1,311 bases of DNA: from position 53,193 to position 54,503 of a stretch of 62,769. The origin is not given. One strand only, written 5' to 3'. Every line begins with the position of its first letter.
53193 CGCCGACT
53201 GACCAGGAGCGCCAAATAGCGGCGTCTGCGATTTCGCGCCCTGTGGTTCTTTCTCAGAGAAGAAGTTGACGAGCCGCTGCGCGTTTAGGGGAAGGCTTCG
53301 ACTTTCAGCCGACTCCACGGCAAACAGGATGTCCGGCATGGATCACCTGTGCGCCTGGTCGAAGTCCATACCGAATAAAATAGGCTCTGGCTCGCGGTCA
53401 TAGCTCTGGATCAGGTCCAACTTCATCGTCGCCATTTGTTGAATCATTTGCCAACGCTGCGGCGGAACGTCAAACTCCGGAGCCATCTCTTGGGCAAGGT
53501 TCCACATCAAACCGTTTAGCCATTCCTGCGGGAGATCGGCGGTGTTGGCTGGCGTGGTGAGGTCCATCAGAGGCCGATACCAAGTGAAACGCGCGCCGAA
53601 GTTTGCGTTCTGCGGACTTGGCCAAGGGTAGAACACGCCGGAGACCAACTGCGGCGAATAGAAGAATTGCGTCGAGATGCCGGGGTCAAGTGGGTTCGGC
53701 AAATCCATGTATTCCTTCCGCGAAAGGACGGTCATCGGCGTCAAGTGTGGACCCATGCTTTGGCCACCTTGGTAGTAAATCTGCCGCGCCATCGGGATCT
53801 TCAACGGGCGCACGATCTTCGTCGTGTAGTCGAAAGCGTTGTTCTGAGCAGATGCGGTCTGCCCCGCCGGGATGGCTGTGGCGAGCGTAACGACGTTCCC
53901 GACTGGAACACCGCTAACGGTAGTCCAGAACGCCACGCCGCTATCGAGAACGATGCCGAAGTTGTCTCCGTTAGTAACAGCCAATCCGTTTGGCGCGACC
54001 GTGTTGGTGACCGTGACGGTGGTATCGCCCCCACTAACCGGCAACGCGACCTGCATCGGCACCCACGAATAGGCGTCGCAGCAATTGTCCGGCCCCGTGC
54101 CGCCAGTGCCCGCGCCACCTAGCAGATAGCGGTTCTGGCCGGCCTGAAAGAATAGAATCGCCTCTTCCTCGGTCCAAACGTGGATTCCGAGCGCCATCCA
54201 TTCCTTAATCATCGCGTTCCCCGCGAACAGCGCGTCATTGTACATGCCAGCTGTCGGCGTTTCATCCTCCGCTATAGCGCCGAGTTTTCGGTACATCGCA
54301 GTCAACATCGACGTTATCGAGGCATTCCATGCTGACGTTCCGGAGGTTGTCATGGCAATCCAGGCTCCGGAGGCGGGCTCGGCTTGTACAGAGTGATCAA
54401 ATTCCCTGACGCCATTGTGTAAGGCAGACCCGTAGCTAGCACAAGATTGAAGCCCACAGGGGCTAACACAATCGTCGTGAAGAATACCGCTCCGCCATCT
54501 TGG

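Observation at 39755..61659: Five large fibre-like late proteins carry Sec signal peptides and paired cysteines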

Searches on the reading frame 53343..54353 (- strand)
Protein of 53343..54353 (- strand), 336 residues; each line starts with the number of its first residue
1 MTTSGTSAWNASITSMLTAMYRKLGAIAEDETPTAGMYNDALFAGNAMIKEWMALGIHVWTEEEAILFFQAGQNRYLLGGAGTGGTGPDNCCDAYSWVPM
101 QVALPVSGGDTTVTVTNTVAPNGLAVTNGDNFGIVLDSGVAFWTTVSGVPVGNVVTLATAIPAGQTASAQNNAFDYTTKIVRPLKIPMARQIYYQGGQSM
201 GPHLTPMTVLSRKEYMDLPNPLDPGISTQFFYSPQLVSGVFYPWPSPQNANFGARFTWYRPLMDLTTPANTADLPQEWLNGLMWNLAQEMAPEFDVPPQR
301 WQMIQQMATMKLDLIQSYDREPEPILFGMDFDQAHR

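Call 8: search_protein_families(library=phrogs, proteins=[window:53343-54353:-], max_evalue=0.001)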
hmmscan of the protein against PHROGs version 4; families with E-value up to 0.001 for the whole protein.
window:53343-54353:- (336 aa): 1 family
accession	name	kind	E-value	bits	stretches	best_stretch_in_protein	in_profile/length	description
phrog_12985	-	unknown function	1.8e-18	68.2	2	13-91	4-87/238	-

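Call 62: find_related_loci(query=window:53343-54353:-, collection=viral_contigs, flank=10000)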
Query window:53343-54353:- (336 aa) in viral_contigs; peptide patterns used: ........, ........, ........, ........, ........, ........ (x = any residue, [..] = any of these).
27 stretches matched a pattern; 16 encode a relative of the query (tblastn E <= 1e-3); 16 distinct loci.
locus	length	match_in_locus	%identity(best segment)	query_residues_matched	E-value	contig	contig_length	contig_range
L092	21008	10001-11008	84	1-336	0e+0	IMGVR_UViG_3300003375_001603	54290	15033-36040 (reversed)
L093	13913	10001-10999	83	1-336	0e+0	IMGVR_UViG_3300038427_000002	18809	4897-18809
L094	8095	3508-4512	80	1-336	1e-179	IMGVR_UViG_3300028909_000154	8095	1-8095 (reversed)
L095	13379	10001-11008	73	1-336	2e-165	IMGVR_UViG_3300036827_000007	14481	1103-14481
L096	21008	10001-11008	72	1-336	3e-163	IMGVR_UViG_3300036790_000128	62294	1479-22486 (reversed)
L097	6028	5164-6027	82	1-289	1e-154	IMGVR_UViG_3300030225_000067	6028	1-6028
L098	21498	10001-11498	44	3-336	1e-87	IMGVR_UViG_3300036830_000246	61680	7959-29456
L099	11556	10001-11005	39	1-336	2e-68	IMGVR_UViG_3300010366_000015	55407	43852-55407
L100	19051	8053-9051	38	3-336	3e-64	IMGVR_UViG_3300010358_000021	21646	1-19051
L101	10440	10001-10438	76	1-146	5e-62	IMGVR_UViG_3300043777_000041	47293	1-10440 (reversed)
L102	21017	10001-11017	45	1-335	3e-92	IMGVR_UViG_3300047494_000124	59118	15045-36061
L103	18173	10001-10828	29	1-289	3e-22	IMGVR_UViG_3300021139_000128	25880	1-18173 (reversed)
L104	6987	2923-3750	29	1-289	2e-22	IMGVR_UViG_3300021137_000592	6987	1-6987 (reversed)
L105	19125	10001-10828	29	1-289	3e-22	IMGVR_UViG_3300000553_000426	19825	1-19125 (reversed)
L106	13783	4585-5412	29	1-289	5e-22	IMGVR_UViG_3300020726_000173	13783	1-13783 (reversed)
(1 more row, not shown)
